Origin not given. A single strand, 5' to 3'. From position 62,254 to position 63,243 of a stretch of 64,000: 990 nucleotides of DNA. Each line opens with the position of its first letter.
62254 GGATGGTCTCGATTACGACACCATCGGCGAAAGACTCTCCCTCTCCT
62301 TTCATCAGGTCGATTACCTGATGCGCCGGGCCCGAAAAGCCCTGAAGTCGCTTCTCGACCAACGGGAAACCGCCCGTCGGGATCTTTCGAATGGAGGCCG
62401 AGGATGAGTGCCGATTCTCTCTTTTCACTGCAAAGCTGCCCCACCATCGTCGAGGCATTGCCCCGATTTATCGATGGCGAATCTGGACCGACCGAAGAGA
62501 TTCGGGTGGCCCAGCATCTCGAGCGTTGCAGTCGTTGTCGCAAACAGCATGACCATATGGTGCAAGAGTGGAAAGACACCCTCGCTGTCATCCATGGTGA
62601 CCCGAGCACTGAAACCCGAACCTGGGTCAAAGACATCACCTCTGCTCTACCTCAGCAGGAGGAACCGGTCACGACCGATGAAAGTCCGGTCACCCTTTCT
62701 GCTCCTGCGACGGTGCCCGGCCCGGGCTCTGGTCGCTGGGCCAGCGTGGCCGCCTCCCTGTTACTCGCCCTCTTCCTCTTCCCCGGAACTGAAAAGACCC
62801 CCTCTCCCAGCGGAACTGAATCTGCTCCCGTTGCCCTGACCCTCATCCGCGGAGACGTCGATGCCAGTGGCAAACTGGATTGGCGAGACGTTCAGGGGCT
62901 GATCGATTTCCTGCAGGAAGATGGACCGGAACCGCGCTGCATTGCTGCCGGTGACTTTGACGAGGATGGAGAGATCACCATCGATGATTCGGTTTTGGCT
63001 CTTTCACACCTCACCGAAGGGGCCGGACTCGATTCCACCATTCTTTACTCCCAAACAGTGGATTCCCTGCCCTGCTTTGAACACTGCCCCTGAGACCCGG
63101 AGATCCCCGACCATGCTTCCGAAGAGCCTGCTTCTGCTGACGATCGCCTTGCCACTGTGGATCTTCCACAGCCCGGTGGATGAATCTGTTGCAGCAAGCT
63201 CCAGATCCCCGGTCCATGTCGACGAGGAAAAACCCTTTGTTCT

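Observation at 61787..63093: ECF sigma / anti-sigma pair in which the anti-sigma's only extracytoplasmic domain is the dockerin-like module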

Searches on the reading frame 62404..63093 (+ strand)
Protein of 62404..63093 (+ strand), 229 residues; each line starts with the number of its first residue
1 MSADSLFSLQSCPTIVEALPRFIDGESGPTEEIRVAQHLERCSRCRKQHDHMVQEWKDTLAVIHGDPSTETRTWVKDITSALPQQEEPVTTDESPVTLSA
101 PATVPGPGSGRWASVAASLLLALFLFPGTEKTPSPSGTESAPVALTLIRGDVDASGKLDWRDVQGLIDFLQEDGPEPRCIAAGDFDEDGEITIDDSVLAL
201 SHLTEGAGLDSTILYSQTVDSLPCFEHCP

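Call 6: search_protein_families(library=pfam, proteins=[window:62404-63093:+], max_evalue=0.1)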
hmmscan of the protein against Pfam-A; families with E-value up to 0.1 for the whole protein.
window:62404-63093:+ (229 aa): 2 families
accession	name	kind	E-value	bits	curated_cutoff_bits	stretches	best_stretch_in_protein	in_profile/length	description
PF13490.11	zf-HC2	-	1.9e-08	34.7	22.2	1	12-46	1-35/35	Putative zinc-finger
PF00404.24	Dockerin_1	-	0.0023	18.5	22.9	1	150-195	2-48/57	Dockerin type I domain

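Call 11: search_protein_families(library=ncbifam, proteins=[window:62404-63093:+], max_evalue=0.1)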
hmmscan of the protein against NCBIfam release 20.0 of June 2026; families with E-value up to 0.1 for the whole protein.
window:62404-63093:+ (229 aa): 5 families
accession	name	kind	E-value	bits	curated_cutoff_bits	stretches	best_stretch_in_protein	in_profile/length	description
TIGR03988.1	antisig_RsrA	equivalog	4.6e-05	23.4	62.5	1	11-50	1-40/77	mycothiol system anti-sigma-R factor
NF052375.1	antisigma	equivalog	0.00012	22.1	100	1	29-130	12-105/217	anti-sigma factor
NF052368.1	antisigmaE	subfamily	0.016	15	50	1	11-51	3-43/48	anti-sigma factor family protein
TIGR02451.1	anti_sig_ChrR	subfamily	0.022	14.6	124.5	1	18-96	7-83/216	ChrR family anti-sigma-E factor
NF041468.1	anti_sig_RseA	equivalog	0.043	13.9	165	1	16-51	41-76/135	anti-sigma E factor RseA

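Call 12: find_homologous_proteins(query=window:62404-63090:+, max_evalue=0.001)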
Query window:62404-63090:+ (229 aa): 12 proteins with E <= 0.001 among 1344 candidates.
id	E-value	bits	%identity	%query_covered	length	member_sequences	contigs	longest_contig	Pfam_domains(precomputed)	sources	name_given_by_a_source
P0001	1.6e-143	494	96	100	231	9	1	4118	PF13490.12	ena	-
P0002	3.4e-140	483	94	100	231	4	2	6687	PF13490.12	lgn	-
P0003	4.6e-139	480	94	100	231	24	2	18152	PF13490.12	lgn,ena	-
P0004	1.5e-130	452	88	100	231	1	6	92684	PF13490.12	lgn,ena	-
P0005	3.8e-122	424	83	100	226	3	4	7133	PF13490.12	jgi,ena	jgi:hypothetical protein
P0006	7.4e-110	384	76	100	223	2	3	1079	PF13490.12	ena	-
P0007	4.0e-107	375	76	100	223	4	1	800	PF13490.12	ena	-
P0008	4.1e-104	365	73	100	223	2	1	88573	PF13490.12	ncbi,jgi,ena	-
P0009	8.9e-82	292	61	100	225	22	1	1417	PF13490.12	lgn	-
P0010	3.1e-70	254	68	78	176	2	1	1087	-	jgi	-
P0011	7.1e-54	201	46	98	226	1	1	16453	PF13490.12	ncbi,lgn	ncbi:MAG: zf-HC2 domain-containing protein [Planctomycetota bacterium]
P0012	2.4e-52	196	44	98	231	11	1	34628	PF13490.12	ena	-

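Call 14: find_encoding_contigs(protein=P0011, flank=8000, max_places=3)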
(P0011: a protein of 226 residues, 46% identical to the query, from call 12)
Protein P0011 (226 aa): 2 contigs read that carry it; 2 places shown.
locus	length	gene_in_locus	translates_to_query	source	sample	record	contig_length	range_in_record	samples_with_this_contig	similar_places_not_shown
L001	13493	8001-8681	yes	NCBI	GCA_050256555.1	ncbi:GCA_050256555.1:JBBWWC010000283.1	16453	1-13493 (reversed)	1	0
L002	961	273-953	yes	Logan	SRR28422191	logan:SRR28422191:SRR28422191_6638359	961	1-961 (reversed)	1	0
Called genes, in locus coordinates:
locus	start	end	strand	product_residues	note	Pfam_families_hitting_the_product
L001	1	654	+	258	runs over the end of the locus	PF00160:Pro_isomerase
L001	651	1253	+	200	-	PF00160:Pro_isomerase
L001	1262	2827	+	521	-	PF00884:Sulfatase, PF16347:SGSH_C (weak)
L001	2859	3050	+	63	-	-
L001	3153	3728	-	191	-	PF02622:DUF179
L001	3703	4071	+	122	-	-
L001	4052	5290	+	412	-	PF14559:TPR_19 (faint), PF01510:Amidase_2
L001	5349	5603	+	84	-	-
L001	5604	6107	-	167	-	PF04324:Fer2_BFD (weak)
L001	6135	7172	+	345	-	PF00155:Aminotran_1_2, PF01212:Beta_elim_lyase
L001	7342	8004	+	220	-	PF04542:Sigma70_r2, PF08281:Sigma70_r4_2, PF04545:Sigma70_r4 (weak)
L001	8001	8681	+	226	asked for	PF13490:zf-HC2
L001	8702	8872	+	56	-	-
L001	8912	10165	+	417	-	PF13435:Cytochrome_C554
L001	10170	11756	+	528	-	PF13435:Cytochrome_C554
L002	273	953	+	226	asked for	PF13490:zf-HC2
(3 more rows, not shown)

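Call 15: find_encoding_contigs(protein=P0012, flank=8000, max_places=3)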
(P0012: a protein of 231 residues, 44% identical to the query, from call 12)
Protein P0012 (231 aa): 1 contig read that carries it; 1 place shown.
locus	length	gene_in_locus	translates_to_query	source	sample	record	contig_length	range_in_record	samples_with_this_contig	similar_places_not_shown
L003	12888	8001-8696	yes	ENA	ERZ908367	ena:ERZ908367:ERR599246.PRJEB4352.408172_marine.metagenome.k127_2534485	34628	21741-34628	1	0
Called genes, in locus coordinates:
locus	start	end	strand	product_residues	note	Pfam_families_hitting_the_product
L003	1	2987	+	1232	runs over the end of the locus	PF00884:Sulfatase, PF16347:SGSH_C (weak), PF01839:FG-GAP (faint), PF13517:FG-GAP_3, PF07593:UnbV_ASPIC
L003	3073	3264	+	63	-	-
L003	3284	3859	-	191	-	PF02622:DUF179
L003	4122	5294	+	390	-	PF01510:Amidase_2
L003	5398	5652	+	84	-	-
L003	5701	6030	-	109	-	PF04324:Fer2_BFD (weak)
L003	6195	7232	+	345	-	PF01212:Beta_elim_lyase, PF00155:Aminotran_1_2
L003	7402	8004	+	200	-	PF04542:Sigma70_r2, PF08281:Sigma70_r4_2, PF04545:Sigma70_r4 (weak)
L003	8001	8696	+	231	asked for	PF13490:zf-HC2 (weak)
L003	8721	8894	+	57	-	-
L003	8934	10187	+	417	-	PF13435:Cytochrome_C554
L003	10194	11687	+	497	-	PF22113:Mtrc-MtrF_II-IV_dom (faint), PF13435:Cytochrome_C554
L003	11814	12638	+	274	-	PF05818:TraT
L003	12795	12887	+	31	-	?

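Call 16: find_encoding_contigs(protein=P0008, flank=8000, max_places=3)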
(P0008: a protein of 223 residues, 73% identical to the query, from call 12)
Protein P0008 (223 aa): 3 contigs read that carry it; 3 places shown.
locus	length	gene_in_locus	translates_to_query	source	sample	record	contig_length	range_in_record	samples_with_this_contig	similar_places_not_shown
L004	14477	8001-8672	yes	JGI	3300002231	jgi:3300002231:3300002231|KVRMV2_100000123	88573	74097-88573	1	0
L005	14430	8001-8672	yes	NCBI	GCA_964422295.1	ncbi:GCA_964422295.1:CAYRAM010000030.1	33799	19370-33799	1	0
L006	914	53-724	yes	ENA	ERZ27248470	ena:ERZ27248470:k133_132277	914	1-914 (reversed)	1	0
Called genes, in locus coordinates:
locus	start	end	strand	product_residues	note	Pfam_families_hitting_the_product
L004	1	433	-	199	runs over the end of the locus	PF02622:DUF179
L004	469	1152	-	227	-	PF13482:RNase_H_2, PF10108:DNA_pol_B_exo2 (weak)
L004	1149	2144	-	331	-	PF09369:MZB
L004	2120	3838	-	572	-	PF00270:DEAD, PF04851:ResIII (weak), PF00271:Helicase_C, PF22982:WHD_HRQ1 (weak)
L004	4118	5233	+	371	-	PF01510:Amidase_2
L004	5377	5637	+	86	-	-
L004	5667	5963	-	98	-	PF04324:Fer2_BFD (weak)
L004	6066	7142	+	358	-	PF00155:Aminotran_1_2, PF01212:Beta_elim_lyase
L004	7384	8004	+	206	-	PF04542:Sigma70_r2, PF04545:Sigma70_r4 (weak), PF08281:Sigma70_r4_2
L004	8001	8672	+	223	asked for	PF13490:zf-HC2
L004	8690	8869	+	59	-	-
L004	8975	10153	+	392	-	PF13435:Cytochrome_C554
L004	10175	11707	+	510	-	PF13435:Cytochrome_C554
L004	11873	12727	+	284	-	PF05818:TraT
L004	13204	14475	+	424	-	?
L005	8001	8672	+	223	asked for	PF13490:zf-HC2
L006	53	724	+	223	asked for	PF13490:zf-HC2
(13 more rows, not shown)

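Call 28: find_related_loci(query=A1, collection=genome_contigs, flank=10000)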
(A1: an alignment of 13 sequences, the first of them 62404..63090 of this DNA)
Query A1 (229 aa) in genome_contigs; peptide patterns used: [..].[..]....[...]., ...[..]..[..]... (x = any residue, [..] = any of these).
128 stretches matched a pattern; 20 encode a relative of the query (tblastn E <= 1e-3); 20 distinct loci.
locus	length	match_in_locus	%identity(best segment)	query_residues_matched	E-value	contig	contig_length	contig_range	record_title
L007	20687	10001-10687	100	1-229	6e-152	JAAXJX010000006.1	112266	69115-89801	MAG: Planctomycetia bacterium isolate SW42618_bin_2 NODE_27_length_112266_cov_19.843990, whole genome shotgun sequence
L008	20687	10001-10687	97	1-229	1e-148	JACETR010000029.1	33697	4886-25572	MAG: Planctomycetota bacterium isolate MCMED-G47 Planctomycetes-MCMED-G47-C29, whole genome shotgun sequence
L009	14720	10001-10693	94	1-229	7e-133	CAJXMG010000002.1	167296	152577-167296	TPA_asm: uncultured bacterium isolate SRR4030075_bin.46_MetaBAT_v2.12.1_MAG genome assembly, contig: NODE_3_length_16729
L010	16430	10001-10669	73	1-229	3e-108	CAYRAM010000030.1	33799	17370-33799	MAG TPA_asm: uncultured Planctomycetia bacterium isolate binchicken_co275_63 genome assembly, contig: NODE_1357_length_3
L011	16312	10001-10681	74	1-229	2e-108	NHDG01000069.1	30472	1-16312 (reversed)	MAG: Planctomycetia bacterium TMED53 MHASMcontig_1091159, whole genome shotgun sequence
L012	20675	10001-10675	61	1-229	2e-88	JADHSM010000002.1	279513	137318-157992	MAG: Planctomycetota bacterium isolate BS30m-G49 BS307-30m-C8, whole genome shotgun sequence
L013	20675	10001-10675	61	1-229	3e-88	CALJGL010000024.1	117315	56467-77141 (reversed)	MAG: uncultured bacterium isolate S2_Bin_METABAT__259_1 genome assembly, contig: c_000001178772, whole genome shotgun se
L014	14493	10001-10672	46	6-229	2e-55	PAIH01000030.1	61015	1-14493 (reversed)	MAG: Planctomycetota bacterium isolate NAT2 98328, whole genome shotgun sequence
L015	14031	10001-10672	46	6-229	2e-55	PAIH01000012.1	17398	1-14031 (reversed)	MAG: Planctomycetota bacterium isolate NAT2 MHASMcontig_807654, whole genome shotgun sequence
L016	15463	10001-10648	46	6-229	2e-54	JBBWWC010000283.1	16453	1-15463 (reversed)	MAG: Planctomycetota bacterium isolate OC6_150m_MAG_282 OC6_150m_contig_3583759, whole genome shotgun sequence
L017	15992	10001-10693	43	1-229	8e-51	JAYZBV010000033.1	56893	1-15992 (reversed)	MAG: Planctomycetota bacterium isolate XB_MAG1214 DB_MAG1214_0033, whole genome shotgun sequence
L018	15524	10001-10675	42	1-229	2e-50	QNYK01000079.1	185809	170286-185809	MAG: Bacillota bacterium isolate MAG 7 Ga0232646_1000003, whole genome shotgun sequence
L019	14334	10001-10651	43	6-229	3e-47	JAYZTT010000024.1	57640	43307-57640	MAG: Planctomycetota bacterium isolate XB_MAG50 DB_MAG50_0024, whole genome shotgun sequence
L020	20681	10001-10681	42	1-229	1e-44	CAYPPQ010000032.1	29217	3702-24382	MAG TPA_asm: uncultured Planctomycetia bacterium isolate binchicken_co147_300 genome assembly, contig: NODE_5454_length_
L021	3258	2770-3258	38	1-166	2e-24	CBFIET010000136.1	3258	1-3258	MAG: Planctomycetota bacterium isolate Co_bin_687_orig genome assembly, contig: Co_bin_687_orig_Co_c_000003089538, whole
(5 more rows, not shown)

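Call 35: search_protein_families(library=pfam, proteins=[L007:10887-12167:+, L007:12174-13733:+, L007:13901-14749:+, L007:15948-17693:+, L007:17648-18877:+, L007:18877-20322:+], max_evalue=0.01)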
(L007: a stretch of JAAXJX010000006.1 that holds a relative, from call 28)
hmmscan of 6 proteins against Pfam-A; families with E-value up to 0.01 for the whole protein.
L007:10887-12167:+ (427 aa): 5 families
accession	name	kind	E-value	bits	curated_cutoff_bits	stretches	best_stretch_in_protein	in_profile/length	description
PF13435.11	Cytochrome_C554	-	3e-13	50.9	20.8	1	309-375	1-84/84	Cytochrome c554 and c-prime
PF14522.11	Cytochrome_C7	-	2.8e-05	24.3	24.8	1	341-402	13-67/67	Cytochrome c7 and related cytochrome c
PF22113.1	Mtrc-MtrF_II-IV_dom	-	3.6e-05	23.8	30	0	369-407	8-41/176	Outer membrane cytochrome MtrC/MtrF-like, domains II/IV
PF09699.15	Paired_CXXCH_1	-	0.002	18.2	20.6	0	360-404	1-39/41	Doubled CXXCH motif (Paired_CXXCH_1)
PF14537.11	Cytochrom_c3_2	-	0.0023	18.8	25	0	366-405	5-37/79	Cytochrome c3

L007:12174-13733:+ (520 aa): 4 families
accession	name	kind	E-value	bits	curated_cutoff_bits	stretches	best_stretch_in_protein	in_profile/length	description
PF13435.11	Cytochrome_C554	-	2e-12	48.3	20.8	1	402-468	1-84/84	Cytochrome c554 and c-prime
PF22113.1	Mtrc-MtrF_II-IV_dom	-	7.5e-05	22.7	30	0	399-444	119-166/176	Outer membrane cytochrome MtrC/MtrF-like, domains II/IV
PF14522.11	Cytochrome_C7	-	0.00011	22.4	24.8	0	397-467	9-66/67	Cytochrome c7 and related cytochrome c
PF14537.11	Cytochrom_c3_2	-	0.0094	16.8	25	0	459-499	5-38/79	Cytochrome c3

L007:13901-14749:+ (283 aa): 3 families
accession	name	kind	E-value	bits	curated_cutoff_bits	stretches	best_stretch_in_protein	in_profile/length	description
PF05818.17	TraT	-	5.5e-22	79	31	1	64-281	20-213/214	Enterobacterial TraT complement resistance protein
PF05433.20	Rick_17kDa_Anti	-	2.8e-05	24.4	24.2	1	132-174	2-42/43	Glycine zipper 2TM domain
PF12732.12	YtxH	-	0.0044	17.9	37.5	0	160-182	4-26/71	YtxH-like protein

L007:15948-17693:+ (582 aa): 3 families
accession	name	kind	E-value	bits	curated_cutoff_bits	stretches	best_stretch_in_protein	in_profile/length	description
PF13517.12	FG-GAP_3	-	1.4e-40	138.1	26.9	6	151-212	1-61/61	FG-GAP-like repeat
PF07593.17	UnbV_ASPIC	-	3.5e-06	27.3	23.4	1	511-573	4-68/68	ASPIC and UnbV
PF01839.29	FG-GAP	-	1.1e-05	25.7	22.1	0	327-346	2-21/37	FG-GAP repeat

L007:17648-18877:+ (410 aa): 24 families
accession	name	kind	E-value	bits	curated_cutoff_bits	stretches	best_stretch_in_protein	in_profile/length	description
PF07719.23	TPR_2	-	1.5e-25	87.6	27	2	317-349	1-33/34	Tetratricopeptide repeat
PF14559.12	TPR_19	-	1.1e-22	80.6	25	2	330-394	4-68/68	Tetratricopeptide repeat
PF00515.34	TPR_1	-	1.6e-21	75.6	27.8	2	126-158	2-34/34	Tetratricopeptide repeat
PF13181.12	TPR_8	-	3.2e-21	74.1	25.7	2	126-158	2-34/34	Tetratricopeptide repeat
PF13428.12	TPR_14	-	2.8e-20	71.2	23.5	0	126-167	2-43/44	Tetratricopeptide repeat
PF13174.12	TPR_6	-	1.7e-17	63.2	26.3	0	127-158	2-33/33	Tetratricopeptide repeat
PF13432.12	TPR_16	-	9.4e-16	58.4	32.7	1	108-157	14-63/65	Tetratricopeptide repeat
PF13371.12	TPR_9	-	4.5e-14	52.7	35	1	330-394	8-72/73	Tetratricopeptide repeat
PF13431.12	TPR_17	-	2.1e-12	46.7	24.4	0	148-177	2-31/34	Tetratricopeptide repeat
PF13424.12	TPR_12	-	3.3e-12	46.9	30.1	0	315-345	43-73/77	Tetratricopeptide repeat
PF13414.12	TPR_11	-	1.9e-11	43.9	26.8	1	324-365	1-42/42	TPR repeat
PF23914.1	TPR_CcmH_CycH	-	5.9e-10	39.6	42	1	323-389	56-125/158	Cytochrome c-type biogenesis protein H TPR domain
PF12895.13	ANAPC3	-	1.5e-08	35.2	27.2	1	140-216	4-79/82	Anaphase-promoting complex, cyclosome, subunit 3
PF25064.1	ARM_TT21_5th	-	4.6e-06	27.4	27.8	1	141-219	17-98/117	TT21 fifth ARM repeats domain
PF14561.12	TPR_20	-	4.3e-05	24.2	25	0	93-150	24-83/90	Tetratricopeptide repeat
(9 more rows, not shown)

L007:18877-20322:+ (482 aa): 20 families
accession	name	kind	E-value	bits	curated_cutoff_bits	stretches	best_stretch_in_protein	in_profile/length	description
PF14559.12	TPR_19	-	1.6e-21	76.8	25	1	265-318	5-58/68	Tetratricopeptide repeat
PF13432.12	TPR_16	-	6.9e-15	55.6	32.7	0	257-314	3-60/65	Tetratricopeptide repeat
PF13428.12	TPR_14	-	8e-15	54.3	23.5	0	136-172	5-41/44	Tetratricopeptide repeat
PF13181.12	TPR_8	-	2e-12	46.7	25.7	0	437-467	4-34/34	Tetratricopeptide repeat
PF12895.13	ANAPC3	-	7.3e-10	39.4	27.2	0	136-191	27-81/82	Anaphase-promoting complex, cyclosome, subunit 3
PF13371.12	TPR_9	-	1.1e-09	38.6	35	1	407-477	2-72/73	Tetratricopeptide repeat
PF07719.23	TPR_2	-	1.6e-09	37.5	27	1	367-399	2-34/34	Tetratricopeptide repeat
PF13424.12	TPR_12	-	3e-08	34.2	30.1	0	330-397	8-76/77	Tetratricopeptide repeat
PF25060.1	ARM_TT21_2nd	-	4.2e-07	30.1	27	0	324-399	181-255/270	Tetratricopeptide repeat protein 21 second ARM domain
PF23914.1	TPR_CcmH_CycH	-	6.5e-07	29.8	42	1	361-461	45-148/158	Cytochrome c-type biogenesis protein H TPR domain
PF25058.1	ARM_TT21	-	8.7e-07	29.5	27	0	138-197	63-125/155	Tetratricopeptide repeat protein 21 ARM repeat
PF13431.12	TPR_17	-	1.7e-06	28.3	24.4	0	362-386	9-33/34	Tetratricopeptide repeat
PF00515.34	TPR_1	-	2.4e-06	27.5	27.8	0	367-399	2-34/34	Tetratricopeptide repeat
PF07721.20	TPR_4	-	5.6e-06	26.9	27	0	292-310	8-26/26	Tetratricopeptide repeat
PF13174.12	TPR_6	-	8.2e-06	26.6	26.3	0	292-311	7-26/33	Tetratricopeptide repeat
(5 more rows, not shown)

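Call 37: predict_structure(alignment_id=A1)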
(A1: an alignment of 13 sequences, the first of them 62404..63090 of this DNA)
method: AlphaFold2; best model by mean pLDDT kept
length: 229 residues; sequences in the alignment: 13
mean_pLDDT: 48.4   pTM: 0.33
mean pLDDT of the five models: 48.4, 48.1, 47.7, 47.0, 46.7
residues with pLDDT >= 90: 0; 70-90: 44; 50-70: 38; < 50: 147
segments of 3 or more residues with pLDDT < 50: 1-7, 63-65, 78-158, 169-187, 189-197, 207-229
pLDDT, mean of each block of 10 residues (from residue 1): 44 80 73 84 86 71 52 49 33 27 28 35 35 34 37 42 51 38 40 49 49 42 36
secondary structure, 60 per line:
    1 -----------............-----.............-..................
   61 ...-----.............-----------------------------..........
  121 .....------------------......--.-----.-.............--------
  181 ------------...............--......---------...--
elements in order: H12-23 H29-41 H43-63 H69-81 H111-125 E144-149 H160-172 H193-207 E210-215

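Call 58: search_protein_families(library=ncbifam, proteins=[L007:12174-13733:+, L007:13901-14749:+], max_evalue=0.01)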
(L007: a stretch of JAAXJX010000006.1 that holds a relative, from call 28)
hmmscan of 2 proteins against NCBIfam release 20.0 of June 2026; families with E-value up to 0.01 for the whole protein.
L007:12174-13733:+ (520 aa): 18 families
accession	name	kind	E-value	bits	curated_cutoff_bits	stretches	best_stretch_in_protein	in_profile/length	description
NF041198.1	UshA_like_PCGU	equivalog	3.8e-91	306.2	275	2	67-335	19-273/519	UshA-like (seleno)protein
TIGR04486.1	thiosulf_SoxB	equivalog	3.3e-23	81.8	550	1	106-332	124-332/556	thiosulfohydrolase SoxB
NF007109.1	PRK09558.1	equivalog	5.3e-18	65.1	600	1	150-262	104-216/550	bifunctional UDP-sugar hydrolase/5'-nucleotidase UshA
NF006938.0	PRK09420.1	equivalog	1.1e-12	47.1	486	1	92-269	46-230/648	bifunctional 2',3'-cyclic-nucleotide 2'-phosphodiesterase/3'-nucleotidase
NF006937.0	PRK09419.1-4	equivalog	4.8e-12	44.1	2554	2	92-202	45-157/1411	multifunctional 2',3'-cyclic-nucleotide 2'-phosphodiesterase/3'-nucleotidase/5'-nucleotidase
NF006934.0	PRK09419.1-1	subfamily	5.8e-12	44.1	1646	1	92-226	73-199/1174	multifunctional 2',3'-cyclic-nucleotide 2'-phosphodiesterase/3'-nucleotidase/5'-nucleotidase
TIGR01390.1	CycNucDiestase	equivalog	1.7e-11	43.3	883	1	94-270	26-209/626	2',3'-cyclic-nucleotide 2'-phosphodiesterase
NF006935.0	PRK09419.1-2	equivalog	3.3e-11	41.6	2801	2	94-197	70-176/1445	multifunctional 2',3'-cyclic-nucleotide 2'-phosphodiesterase/3'-nucleotidase/5'-nucleotidase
NF040549.1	Nt5e_LPXTG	exception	3.8e-11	42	1050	1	148-214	159-223/731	cell surface ecto-5'-nucleotidase Nt5e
NF008871.0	PRK11907.1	equivalog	4.2e-11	41.7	1266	1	91-267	136-319/814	bifunctional 2',3'-cyclic-nucleotide 2'-phosphodiesterase/3'-nucleotidase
TIGR01530.1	nadN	equivalog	3.8e-10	39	436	1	152-286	78-212/550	NAD nucleotidase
NF049981.1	UshA_like_Sel_2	equivalog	1.2e-08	34.8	140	1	74-276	3-177/262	UshA-like (seleno)protein family 2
NF006936.0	PRK09419.1-3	equivalog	2.9e-06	25.2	2542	1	97-278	85-287/1212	multifunctional 2',3'-cyclic-nucleotide 2'-phosphodiesterase/3'-nucleotidase/5'-nucleotidase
NF043010.1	Cyt554_Nsmonas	equivalog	1.1e-05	25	400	1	399-475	30-123/238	cytochrome c-550 CycA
NF008659.0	PRK11659.1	equivalog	6.1e-05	22.8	184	1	401-503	76-176/188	cytochrome c nitrite reductase pentaheme subunit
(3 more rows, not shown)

L007:13901-14749:+ (283 aa): 2 families
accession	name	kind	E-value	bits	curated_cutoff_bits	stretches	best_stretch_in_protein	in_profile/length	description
NF010291.0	PRK13731.1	equivalog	9.9e-09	35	445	1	59-219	45-198/243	conjugal transfer complement resistance protein TraT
NF053611.1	YiaD_Gzip_OmpA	equivalog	3.3e-05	23.7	175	2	126-179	22-76/206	YiaD family glycine zipper/OmpA-like lipoprotein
